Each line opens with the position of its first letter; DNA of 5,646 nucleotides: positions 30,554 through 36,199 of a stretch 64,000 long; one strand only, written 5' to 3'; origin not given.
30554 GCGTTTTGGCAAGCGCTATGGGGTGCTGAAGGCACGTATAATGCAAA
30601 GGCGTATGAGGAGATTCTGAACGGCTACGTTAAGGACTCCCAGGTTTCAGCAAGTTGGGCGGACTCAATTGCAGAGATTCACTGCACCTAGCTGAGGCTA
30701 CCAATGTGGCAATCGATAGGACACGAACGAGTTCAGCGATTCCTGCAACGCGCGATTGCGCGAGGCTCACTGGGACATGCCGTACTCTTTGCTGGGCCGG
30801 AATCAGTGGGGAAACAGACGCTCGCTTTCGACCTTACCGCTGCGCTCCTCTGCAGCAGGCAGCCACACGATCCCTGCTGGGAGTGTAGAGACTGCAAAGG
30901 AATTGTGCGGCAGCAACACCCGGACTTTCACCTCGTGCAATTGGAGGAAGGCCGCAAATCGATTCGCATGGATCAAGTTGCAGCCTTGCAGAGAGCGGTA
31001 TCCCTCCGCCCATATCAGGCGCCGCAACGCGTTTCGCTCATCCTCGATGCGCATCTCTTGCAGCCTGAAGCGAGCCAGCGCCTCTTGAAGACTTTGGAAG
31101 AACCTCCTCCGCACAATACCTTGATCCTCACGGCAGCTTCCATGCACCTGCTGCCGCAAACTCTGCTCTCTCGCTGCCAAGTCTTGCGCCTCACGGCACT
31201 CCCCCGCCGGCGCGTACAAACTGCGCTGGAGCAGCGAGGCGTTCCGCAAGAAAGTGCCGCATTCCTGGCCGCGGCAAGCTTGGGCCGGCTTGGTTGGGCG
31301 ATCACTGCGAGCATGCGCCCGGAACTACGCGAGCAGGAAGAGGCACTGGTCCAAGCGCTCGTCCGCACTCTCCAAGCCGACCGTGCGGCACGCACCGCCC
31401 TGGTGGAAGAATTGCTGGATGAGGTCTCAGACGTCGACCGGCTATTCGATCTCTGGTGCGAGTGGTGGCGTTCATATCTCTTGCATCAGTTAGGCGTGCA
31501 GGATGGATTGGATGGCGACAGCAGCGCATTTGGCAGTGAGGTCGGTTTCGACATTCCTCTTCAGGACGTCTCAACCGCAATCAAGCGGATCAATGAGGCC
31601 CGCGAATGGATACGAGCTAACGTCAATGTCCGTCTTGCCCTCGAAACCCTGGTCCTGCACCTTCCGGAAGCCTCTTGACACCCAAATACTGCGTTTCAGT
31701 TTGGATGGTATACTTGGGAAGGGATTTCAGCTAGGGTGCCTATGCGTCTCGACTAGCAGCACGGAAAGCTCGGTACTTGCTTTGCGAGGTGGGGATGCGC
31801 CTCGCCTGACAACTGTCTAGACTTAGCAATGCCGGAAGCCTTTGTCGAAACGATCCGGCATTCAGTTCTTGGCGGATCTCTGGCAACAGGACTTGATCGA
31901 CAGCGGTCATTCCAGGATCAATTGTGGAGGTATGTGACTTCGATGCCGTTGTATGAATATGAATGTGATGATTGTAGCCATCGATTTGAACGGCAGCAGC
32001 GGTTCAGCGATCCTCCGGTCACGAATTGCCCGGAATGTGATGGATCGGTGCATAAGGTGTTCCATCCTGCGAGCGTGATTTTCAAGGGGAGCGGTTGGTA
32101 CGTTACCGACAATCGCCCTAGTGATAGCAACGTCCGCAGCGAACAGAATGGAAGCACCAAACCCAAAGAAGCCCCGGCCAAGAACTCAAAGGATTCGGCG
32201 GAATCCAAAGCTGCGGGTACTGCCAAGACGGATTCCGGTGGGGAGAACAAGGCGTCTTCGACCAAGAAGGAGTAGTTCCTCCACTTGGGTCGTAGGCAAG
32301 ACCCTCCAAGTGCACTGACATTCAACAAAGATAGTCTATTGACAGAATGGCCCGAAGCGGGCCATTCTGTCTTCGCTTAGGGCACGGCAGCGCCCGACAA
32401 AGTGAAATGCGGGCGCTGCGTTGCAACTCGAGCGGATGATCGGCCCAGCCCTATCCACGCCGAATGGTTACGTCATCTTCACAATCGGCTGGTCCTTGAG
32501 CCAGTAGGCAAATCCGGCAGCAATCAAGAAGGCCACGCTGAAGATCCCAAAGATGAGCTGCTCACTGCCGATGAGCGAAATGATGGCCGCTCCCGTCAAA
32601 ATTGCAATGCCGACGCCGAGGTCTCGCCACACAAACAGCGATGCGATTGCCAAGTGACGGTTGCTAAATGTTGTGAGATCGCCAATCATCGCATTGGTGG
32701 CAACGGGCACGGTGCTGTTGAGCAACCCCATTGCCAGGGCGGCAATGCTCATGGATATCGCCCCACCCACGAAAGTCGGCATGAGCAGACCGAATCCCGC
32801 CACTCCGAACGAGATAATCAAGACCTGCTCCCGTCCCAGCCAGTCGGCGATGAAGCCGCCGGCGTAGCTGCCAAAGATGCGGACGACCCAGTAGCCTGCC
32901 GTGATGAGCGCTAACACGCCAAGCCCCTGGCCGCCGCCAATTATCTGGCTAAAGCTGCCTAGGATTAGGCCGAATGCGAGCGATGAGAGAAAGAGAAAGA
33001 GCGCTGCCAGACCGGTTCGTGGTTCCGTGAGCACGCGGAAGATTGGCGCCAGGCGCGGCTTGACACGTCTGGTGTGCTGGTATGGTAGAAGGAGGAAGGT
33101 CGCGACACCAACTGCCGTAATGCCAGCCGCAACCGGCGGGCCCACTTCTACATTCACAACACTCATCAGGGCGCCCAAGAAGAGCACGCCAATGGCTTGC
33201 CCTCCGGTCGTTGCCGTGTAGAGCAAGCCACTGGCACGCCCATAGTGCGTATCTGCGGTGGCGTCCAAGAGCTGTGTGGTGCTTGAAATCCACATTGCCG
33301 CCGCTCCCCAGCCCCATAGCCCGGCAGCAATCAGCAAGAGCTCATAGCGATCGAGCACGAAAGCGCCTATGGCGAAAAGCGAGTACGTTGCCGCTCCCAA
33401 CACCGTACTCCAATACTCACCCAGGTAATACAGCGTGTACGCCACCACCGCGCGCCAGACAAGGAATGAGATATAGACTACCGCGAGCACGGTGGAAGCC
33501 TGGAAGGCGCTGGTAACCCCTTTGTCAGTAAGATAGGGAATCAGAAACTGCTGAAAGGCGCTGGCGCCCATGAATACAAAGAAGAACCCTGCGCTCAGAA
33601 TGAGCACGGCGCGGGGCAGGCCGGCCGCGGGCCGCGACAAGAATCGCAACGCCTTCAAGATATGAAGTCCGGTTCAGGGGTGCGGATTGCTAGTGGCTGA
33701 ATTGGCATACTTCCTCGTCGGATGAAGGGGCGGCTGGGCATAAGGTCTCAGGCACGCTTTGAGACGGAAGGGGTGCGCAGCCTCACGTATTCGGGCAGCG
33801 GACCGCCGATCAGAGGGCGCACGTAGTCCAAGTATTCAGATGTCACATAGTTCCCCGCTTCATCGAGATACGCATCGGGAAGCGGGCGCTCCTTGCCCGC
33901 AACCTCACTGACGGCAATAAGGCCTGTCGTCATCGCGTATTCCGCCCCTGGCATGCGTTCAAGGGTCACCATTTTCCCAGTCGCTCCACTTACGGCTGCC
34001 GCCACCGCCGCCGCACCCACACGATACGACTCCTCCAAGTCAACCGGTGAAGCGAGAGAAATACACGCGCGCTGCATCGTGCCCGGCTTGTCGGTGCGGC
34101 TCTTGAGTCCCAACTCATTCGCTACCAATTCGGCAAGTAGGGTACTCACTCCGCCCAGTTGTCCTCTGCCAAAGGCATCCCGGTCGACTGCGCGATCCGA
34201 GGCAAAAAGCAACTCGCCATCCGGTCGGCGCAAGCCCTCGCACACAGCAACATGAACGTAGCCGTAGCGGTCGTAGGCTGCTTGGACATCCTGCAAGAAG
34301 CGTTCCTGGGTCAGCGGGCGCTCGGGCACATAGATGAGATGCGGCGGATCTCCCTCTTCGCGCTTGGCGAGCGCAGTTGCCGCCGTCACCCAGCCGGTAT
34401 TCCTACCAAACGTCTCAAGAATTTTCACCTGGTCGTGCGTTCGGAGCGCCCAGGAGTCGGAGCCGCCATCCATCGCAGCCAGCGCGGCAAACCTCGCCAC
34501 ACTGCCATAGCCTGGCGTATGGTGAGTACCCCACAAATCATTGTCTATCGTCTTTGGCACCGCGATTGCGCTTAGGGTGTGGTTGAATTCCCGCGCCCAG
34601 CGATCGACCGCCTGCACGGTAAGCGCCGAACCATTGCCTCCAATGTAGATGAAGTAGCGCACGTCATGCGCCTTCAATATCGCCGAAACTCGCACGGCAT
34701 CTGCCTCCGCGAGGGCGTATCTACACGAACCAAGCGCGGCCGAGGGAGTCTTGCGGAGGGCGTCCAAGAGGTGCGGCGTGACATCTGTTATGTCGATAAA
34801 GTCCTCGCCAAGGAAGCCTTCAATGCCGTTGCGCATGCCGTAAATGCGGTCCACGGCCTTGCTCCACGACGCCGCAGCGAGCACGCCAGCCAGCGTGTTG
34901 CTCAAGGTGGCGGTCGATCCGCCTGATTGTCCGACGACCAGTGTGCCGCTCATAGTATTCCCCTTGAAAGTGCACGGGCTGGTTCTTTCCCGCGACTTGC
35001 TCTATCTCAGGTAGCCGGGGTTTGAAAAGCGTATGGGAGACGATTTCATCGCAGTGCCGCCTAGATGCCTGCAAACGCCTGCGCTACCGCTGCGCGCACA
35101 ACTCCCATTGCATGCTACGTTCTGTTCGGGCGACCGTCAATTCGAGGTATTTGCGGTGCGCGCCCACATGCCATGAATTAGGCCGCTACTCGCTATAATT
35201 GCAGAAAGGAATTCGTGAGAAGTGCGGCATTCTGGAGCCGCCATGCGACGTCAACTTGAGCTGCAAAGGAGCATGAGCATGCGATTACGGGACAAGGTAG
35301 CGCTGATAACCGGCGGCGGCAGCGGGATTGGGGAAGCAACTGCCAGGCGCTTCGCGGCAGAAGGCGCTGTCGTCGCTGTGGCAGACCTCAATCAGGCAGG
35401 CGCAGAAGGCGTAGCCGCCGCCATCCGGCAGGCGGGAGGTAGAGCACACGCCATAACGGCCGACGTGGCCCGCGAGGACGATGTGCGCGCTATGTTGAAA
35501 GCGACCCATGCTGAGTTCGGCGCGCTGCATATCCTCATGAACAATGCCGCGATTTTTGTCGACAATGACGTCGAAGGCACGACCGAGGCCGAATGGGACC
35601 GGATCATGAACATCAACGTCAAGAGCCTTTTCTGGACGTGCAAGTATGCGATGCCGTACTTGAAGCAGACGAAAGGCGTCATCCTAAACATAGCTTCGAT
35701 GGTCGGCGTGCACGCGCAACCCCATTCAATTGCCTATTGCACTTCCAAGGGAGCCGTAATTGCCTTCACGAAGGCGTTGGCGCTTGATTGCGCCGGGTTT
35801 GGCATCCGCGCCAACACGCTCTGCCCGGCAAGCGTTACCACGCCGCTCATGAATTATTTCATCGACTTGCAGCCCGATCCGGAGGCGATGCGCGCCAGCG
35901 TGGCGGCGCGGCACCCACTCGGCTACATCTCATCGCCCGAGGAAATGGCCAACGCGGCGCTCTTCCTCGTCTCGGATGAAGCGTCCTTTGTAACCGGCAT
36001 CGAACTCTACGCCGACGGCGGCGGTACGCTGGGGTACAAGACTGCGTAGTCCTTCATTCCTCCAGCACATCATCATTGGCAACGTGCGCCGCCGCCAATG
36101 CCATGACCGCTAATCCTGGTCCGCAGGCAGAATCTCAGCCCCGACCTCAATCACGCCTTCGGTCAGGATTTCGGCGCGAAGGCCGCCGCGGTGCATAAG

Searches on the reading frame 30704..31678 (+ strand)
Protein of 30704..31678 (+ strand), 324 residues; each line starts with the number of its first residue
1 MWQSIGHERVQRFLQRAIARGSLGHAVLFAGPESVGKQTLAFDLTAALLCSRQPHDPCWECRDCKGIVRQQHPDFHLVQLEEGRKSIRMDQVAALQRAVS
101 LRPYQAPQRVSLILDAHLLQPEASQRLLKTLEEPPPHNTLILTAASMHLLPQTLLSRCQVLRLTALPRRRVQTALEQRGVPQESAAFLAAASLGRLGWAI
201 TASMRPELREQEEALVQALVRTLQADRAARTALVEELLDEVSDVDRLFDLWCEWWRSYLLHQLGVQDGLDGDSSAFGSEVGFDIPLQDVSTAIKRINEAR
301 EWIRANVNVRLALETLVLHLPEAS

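Call 80: search_protein_families(library=pfam, proteins=[window:30704-31678:+], max_evalue=0.000001)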
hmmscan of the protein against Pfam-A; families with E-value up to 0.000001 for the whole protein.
window:30704-31678:+ (324 aa): 1 family
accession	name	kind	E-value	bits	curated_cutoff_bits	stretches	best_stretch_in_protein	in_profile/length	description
PF13177.12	DNA_pol3_delta2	-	3.4e-42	144.6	27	1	7-165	2-159/161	DNA polymerase III, delta subunit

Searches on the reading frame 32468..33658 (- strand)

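Call 80: search_protein_families(library=pfam, proteins=[window:32468-33658:-], max_evalue=0.000001)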
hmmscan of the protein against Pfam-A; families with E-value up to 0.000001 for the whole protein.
window:32468-33658:- (396 aa): 1 family
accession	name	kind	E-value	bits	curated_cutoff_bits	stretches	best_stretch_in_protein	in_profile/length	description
PF07690.21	MFS_1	-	5.6e-19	68.7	33.4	2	22-239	2-224/347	Major Facilitator Superfamily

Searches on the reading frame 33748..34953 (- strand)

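Call 80: search_protein_families(library=pfam, proteins=[window:33748-34953:-], max_evalue=0.000001)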
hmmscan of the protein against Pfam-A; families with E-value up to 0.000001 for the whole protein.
window:33748-34953:- (401 aa): 1 family
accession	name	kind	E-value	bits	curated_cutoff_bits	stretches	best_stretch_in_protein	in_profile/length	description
PF00365.25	PFK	-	8.9e-41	140.5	30.9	1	6-319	3-276/277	Phosphofructokinase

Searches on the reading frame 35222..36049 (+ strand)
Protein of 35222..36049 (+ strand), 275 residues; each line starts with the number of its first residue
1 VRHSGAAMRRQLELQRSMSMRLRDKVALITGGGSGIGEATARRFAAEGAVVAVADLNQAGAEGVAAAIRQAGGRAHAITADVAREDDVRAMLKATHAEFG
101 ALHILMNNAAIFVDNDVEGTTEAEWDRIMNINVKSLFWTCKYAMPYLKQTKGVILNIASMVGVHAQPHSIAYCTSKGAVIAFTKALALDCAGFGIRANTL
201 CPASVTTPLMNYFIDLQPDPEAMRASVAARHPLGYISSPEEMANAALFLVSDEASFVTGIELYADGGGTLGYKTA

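Call 81: search_protein_families(library=pfam, proteins=[window:35222-36049:+], max_evalue=0.000001)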
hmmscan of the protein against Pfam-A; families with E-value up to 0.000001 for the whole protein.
window:35222-36049:+ (275 aa): 3 families
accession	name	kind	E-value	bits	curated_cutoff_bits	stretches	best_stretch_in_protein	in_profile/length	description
PF13561.12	adh_short_C2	-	3.4e-62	210.5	27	1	34-268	6-235/236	Enoyl-(Acyl carrier protein) reductase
PF00106.31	adh_short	-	4e-54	183.5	26.6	1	25-211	1-188/195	short chain dehydrogenase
PF08659.16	KR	-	9.7e-12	45.6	22.6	1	27-180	3-157/180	KR domain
